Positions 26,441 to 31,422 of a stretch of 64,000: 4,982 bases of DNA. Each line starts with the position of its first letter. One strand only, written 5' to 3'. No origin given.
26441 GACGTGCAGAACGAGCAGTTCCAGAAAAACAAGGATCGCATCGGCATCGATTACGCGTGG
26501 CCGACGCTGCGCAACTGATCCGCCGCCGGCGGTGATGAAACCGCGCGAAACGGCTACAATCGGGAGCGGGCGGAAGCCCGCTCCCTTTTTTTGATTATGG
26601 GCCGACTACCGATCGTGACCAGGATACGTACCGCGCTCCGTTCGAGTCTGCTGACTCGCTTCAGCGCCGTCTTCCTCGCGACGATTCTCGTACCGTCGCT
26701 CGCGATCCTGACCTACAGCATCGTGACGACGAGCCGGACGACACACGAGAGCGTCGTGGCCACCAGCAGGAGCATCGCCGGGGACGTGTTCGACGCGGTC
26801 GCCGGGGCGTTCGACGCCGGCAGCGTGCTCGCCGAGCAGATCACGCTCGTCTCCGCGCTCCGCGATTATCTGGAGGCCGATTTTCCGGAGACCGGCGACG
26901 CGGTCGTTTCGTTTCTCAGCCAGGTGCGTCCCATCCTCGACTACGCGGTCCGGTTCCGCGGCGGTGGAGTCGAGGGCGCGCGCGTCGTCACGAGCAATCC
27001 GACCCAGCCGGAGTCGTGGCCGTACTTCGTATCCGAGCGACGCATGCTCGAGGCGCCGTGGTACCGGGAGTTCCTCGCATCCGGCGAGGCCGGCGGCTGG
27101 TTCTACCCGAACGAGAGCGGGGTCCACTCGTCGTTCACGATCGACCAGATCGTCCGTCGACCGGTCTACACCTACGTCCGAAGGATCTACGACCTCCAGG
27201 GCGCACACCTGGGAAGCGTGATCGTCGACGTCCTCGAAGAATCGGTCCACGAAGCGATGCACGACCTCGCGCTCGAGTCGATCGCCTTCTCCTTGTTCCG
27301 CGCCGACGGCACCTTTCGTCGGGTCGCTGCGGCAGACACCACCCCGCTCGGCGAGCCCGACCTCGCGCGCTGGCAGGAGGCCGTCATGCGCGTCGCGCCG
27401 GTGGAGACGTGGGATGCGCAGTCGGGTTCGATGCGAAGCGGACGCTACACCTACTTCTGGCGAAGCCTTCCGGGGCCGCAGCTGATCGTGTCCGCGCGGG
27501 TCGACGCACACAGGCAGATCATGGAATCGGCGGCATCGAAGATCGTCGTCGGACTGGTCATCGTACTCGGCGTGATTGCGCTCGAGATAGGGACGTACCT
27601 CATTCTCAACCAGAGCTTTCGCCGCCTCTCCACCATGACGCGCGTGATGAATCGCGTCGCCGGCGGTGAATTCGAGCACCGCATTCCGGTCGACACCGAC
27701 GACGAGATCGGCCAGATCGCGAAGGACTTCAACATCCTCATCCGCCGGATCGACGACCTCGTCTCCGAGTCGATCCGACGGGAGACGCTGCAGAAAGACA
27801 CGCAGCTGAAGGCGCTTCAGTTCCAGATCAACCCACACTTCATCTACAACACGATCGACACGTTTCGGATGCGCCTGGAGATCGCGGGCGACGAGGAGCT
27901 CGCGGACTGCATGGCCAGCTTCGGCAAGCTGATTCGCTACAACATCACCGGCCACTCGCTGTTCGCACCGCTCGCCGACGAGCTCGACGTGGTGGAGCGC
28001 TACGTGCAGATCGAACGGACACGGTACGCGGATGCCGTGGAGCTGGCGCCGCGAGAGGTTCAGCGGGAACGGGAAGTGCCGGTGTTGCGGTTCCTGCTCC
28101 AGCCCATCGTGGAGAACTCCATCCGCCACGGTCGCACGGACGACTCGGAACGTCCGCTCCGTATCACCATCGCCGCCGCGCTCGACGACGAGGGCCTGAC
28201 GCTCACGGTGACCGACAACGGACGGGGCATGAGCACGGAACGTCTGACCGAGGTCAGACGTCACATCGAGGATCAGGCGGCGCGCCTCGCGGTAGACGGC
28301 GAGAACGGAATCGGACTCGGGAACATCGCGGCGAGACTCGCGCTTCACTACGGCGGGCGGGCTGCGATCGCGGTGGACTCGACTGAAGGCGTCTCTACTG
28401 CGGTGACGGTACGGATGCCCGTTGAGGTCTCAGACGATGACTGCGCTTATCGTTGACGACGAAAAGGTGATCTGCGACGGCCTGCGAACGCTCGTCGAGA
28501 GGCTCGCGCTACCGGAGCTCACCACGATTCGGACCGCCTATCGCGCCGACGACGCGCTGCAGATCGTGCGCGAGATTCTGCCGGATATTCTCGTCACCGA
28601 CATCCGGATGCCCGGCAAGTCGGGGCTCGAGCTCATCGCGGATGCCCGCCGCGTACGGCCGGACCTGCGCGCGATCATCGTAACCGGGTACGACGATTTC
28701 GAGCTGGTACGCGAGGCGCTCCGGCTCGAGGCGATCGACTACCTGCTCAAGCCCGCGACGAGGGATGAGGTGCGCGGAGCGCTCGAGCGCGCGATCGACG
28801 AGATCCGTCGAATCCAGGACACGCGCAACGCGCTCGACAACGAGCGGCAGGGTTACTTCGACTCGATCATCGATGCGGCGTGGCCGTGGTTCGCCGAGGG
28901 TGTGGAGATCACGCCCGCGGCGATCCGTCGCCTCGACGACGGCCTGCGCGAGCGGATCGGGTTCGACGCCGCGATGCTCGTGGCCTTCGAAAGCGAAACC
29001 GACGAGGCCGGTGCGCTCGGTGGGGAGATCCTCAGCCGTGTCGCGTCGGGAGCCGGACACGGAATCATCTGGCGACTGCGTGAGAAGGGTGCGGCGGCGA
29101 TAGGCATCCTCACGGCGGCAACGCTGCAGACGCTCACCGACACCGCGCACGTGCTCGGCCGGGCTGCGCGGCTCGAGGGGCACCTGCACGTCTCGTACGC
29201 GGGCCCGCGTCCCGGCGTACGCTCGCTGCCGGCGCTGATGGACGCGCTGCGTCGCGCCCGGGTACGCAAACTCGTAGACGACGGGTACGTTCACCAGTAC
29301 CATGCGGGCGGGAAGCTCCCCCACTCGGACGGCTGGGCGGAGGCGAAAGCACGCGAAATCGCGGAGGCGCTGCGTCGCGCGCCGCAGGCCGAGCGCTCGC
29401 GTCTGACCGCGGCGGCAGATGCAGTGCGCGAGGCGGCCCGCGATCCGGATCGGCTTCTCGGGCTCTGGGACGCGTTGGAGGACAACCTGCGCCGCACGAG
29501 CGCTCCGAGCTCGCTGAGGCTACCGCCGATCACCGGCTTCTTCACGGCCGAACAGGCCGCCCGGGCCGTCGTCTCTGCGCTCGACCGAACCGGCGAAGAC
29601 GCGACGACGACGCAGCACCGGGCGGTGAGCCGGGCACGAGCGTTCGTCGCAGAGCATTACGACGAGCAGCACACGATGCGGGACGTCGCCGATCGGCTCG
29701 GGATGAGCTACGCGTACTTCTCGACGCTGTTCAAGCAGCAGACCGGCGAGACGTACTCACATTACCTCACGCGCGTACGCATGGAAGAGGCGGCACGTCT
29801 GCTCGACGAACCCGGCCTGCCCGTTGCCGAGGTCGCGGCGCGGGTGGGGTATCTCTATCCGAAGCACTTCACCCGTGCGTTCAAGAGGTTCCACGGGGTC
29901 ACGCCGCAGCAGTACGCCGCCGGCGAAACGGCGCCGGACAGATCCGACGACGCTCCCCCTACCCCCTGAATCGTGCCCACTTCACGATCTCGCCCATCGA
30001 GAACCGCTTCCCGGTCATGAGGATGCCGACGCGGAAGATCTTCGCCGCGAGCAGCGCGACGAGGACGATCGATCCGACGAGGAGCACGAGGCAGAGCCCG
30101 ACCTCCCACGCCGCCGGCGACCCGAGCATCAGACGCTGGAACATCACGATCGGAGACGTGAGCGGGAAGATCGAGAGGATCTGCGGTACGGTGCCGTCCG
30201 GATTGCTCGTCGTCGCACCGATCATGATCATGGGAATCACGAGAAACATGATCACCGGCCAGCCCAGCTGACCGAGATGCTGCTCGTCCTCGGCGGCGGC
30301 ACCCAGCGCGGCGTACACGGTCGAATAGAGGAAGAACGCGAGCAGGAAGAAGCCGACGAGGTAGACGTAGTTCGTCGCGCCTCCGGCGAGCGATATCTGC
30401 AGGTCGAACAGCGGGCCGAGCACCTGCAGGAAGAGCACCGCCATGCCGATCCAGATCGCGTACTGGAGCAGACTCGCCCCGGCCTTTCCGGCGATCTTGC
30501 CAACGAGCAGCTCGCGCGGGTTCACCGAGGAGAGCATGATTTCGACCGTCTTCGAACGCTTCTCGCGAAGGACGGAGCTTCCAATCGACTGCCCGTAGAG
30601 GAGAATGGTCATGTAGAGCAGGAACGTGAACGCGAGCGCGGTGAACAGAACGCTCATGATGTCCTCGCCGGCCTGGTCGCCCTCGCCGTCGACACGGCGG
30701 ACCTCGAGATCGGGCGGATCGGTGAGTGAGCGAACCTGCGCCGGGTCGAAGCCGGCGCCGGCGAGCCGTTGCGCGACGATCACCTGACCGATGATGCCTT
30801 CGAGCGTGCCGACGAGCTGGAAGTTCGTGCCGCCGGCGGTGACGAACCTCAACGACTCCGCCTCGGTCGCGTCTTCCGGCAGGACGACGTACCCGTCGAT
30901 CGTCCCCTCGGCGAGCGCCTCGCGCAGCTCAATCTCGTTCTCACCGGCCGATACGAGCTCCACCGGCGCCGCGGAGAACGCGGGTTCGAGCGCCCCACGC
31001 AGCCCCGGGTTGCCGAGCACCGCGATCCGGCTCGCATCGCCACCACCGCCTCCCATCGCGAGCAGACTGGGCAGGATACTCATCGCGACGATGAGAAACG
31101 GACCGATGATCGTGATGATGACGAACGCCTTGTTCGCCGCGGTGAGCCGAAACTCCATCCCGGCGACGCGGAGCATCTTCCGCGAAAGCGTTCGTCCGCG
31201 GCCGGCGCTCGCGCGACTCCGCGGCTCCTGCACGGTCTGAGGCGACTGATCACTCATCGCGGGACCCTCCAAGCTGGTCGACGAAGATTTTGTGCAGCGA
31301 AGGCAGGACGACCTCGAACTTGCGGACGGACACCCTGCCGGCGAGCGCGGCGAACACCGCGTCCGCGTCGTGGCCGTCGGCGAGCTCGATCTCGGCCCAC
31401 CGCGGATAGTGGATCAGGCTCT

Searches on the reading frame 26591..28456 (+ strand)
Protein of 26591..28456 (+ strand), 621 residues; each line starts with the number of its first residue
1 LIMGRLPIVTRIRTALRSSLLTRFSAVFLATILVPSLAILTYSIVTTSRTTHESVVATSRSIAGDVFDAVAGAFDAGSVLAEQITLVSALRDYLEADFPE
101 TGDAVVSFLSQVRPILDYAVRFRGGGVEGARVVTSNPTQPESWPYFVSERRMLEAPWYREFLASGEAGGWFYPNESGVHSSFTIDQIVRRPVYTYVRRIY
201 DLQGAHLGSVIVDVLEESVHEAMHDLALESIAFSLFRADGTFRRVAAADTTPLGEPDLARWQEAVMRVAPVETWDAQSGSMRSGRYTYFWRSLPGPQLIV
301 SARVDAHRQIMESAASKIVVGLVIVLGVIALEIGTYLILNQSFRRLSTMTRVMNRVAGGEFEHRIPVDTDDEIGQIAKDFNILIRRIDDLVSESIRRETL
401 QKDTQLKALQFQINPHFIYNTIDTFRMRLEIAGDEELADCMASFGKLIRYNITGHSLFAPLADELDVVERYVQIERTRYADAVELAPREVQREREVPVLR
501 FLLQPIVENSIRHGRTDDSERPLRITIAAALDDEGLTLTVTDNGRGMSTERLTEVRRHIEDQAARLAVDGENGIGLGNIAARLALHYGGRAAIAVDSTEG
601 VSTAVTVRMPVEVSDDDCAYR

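Call 40: search_protein_families(library=pfam, proteins=[window:26591-28456:+], max_evalue=0.00001)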
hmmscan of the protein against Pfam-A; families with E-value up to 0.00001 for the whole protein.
window:26591-28456:+ (621 aa): 3 families
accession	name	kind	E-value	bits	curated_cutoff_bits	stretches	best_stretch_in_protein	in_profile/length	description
PF06580.19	His_kinase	-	4.6e-20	72.1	25.2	1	405-482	2-80/81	Histidine kinase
PF02518.31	HATPase_c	-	8.9e-12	45.9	26.4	1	499-612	6-110/111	Histidine kinase-, DNA gyrase B-, and HSP90-like ATPase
PF00672.30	HAMP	-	1.4e-11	45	25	1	342-387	6-51/53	HAMP domain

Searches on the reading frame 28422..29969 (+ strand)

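Call 40: search_protein_families(library=pfam, proteins=[window:28422-29969:+], max_evalue=0.00001)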
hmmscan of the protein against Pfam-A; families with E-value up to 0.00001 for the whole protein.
window:28422-29969:+ (515 aa): 4 families
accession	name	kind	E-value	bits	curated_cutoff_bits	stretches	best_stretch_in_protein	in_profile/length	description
PF12833.13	HTH_18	-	3e-25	88.7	33.6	1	423-499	2-78/80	Helix-turn-helix domain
PF00072.30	Response_reg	-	4.9e-21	75.4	30.2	1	9-121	2-110/111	Response regulator receiver domain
PF00165.29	HTH_AraC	-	5.8e-18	65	26.6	1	410-450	2-42/42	Bacterial regulatory helix-turn-helix proteins, AraC family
PF13384.12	HTH_23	-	5.2e-07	29.7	24.6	0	404-438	5-39/50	Homeodomain-like domain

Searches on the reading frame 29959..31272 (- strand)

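Call 40: search_protein_families(library=pfam, proteins=[window:29959-31272:-], max_evalue=0.00001)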
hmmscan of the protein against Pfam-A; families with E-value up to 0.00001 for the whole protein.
window:29959-31272:- (437 aa): 1 family
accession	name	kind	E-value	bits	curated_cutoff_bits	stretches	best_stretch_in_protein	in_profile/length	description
PF12698.13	ABC2_membrane_3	-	1.8e-44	152.7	31.6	1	48-410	1-346/347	ABC-2 family transporter protein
